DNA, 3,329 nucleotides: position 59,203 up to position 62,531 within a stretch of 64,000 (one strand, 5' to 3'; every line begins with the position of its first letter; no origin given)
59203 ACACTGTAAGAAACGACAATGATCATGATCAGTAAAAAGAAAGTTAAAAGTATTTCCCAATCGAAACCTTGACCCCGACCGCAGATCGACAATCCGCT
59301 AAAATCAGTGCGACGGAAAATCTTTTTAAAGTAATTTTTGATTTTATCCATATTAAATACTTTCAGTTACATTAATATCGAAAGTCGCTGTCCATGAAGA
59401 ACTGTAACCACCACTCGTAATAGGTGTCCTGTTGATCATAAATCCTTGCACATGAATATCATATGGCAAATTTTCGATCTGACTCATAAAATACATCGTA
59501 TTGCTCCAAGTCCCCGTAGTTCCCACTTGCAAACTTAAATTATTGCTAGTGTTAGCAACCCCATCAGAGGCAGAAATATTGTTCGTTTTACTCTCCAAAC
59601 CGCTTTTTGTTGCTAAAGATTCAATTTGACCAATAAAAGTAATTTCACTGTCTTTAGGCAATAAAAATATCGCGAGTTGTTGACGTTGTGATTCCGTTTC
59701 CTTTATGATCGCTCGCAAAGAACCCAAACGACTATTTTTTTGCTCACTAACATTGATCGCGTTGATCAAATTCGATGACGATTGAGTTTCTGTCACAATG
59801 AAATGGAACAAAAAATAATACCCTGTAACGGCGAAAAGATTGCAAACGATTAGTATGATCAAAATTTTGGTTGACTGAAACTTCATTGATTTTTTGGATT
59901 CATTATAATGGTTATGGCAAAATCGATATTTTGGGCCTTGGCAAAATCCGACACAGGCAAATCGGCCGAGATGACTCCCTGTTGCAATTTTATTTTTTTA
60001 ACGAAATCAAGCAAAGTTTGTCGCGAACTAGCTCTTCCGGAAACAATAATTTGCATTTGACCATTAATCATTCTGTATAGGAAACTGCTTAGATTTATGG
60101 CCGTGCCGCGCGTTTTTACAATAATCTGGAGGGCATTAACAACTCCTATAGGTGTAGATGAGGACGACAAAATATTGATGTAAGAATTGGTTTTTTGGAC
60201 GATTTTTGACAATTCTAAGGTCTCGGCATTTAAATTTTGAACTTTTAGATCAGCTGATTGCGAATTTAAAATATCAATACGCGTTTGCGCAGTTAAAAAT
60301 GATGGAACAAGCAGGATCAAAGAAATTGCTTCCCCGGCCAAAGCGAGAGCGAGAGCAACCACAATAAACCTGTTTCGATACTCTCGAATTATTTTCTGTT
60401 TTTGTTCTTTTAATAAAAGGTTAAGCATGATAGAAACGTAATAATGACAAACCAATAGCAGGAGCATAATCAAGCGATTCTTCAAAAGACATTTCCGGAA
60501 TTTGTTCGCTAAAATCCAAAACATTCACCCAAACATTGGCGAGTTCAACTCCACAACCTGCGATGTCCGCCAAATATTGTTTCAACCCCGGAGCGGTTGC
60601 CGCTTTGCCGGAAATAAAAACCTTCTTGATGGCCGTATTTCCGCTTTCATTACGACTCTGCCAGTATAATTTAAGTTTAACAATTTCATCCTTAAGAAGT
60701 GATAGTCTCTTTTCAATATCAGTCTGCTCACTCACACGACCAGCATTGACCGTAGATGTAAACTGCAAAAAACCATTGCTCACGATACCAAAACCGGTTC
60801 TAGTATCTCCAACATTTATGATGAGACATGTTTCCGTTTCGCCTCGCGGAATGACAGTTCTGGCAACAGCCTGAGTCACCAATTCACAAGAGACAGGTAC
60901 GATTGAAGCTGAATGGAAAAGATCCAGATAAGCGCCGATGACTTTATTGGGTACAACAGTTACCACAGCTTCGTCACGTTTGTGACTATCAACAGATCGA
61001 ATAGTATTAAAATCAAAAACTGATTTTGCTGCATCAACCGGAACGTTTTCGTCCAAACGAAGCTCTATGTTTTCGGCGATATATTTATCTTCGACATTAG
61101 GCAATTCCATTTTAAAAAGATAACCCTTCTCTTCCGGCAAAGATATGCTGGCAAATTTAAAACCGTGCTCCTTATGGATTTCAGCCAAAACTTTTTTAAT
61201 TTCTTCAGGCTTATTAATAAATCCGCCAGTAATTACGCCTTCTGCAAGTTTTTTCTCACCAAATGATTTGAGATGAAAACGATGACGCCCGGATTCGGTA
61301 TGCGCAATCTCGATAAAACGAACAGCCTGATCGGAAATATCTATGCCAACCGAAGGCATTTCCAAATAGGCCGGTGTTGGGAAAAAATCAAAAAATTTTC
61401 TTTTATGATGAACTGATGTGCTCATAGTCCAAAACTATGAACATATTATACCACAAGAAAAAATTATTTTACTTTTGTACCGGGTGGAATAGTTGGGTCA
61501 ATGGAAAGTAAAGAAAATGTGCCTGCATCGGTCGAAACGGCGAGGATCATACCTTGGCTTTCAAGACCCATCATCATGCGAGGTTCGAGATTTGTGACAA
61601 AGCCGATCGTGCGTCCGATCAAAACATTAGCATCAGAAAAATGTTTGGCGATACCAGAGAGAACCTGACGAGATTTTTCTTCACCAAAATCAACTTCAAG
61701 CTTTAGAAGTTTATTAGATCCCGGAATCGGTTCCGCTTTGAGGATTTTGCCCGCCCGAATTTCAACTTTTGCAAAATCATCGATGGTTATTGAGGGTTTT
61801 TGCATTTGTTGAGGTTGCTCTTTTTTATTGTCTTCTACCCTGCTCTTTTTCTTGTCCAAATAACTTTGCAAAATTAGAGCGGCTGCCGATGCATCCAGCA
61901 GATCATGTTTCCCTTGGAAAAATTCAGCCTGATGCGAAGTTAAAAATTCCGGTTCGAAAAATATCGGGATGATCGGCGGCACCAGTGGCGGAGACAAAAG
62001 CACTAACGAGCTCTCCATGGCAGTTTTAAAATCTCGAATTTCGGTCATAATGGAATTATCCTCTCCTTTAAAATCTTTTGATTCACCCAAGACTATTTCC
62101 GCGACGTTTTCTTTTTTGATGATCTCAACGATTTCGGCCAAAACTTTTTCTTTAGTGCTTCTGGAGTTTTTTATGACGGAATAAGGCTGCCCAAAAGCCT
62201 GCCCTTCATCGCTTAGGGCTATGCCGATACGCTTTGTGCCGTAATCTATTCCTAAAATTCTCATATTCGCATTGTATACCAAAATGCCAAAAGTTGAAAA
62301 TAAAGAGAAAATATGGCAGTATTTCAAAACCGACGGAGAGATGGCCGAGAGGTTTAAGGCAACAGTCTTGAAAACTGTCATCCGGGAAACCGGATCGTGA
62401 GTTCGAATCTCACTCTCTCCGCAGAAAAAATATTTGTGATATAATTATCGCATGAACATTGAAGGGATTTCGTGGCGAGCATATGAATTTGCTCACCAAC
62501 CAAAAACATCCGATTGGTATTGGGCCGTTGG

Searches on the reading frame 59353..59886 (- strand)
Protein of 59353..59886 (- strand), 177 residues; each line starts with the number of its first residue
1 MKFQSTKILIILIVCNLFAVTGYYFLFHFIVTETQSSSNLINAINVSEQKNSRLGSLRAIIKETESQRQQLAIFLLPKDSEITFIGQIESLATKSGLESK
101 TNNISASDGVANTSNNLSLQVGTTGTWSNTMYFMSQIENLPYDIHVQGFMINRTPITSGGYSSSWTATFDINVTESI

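Call 73: search_protein_families(library=pfam, proteins=[window:59353-59886:-], max_evalue=0.001)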
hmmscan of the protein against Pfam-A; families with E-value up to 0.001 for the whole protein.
window:59353-59886:- (177 aa): 1 family
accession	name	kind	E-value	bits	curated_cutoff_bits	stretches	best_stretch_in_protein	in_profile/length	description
PF04350.18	PilO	-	4.6e-06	27.3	22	1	33-155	4-125/145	Pilus assembly protein, PilO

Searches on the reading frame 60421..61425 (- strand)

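Call 73: search_protein_families(library=pfam, proteins=[window:60421-61425:-], max_evalue=0.001)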
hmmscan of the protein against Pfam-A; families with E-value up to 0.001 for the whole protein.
window:60421-61425:- (334 aa): 1 family
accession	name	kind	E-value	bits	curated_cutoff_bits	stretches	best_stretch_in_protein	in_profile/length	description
PF11104.14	PilM_2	-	2.1e-16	60.3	27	1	27-243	1-225/340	Type IV pilus assembly protein PilM;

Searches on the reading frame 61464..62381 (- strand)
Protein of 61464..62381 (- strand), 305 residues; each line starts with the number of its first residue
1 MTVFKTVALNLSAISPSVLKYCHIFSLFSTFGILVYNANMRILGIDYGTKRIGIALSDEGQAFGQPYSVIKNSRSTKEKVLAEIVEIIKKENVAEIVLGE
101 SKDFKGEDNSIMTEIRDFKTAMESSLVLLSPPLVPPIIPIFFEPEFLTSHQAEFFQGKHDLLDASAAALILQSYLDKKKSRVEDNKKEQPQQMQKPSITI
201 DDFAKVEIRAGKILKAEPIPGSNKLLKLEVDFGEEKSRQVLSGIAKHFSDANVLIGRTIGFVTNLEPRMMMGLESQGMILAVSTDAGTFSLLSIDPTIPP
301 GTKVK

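Call 53: find_encoding_contigs(protein=window:61464-62381:-, flank=10000, max_places=2)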
Protein window:61464-62381:- (305 aa): no gene with exactly this product is on record in the collection.

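Call 73: search_protein_families(library=pfam, proteins=[window:61464-62381:-], max_evalue=0.001)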
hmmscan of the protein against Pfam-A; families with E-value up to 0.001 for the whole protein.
window:61464-62381:- (305 aa): 2 families
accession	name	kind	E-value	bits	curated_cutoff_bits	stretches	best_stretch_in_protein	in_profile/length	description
PF01588.26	tRNA_bind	-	2.2e-25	89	27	1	208-303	1-96/96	Putative tRNA binding domain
PF03652.20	RuvX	-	5.3e-24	85.5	29.2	1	40-176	1-133/134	Holliday junction resolvase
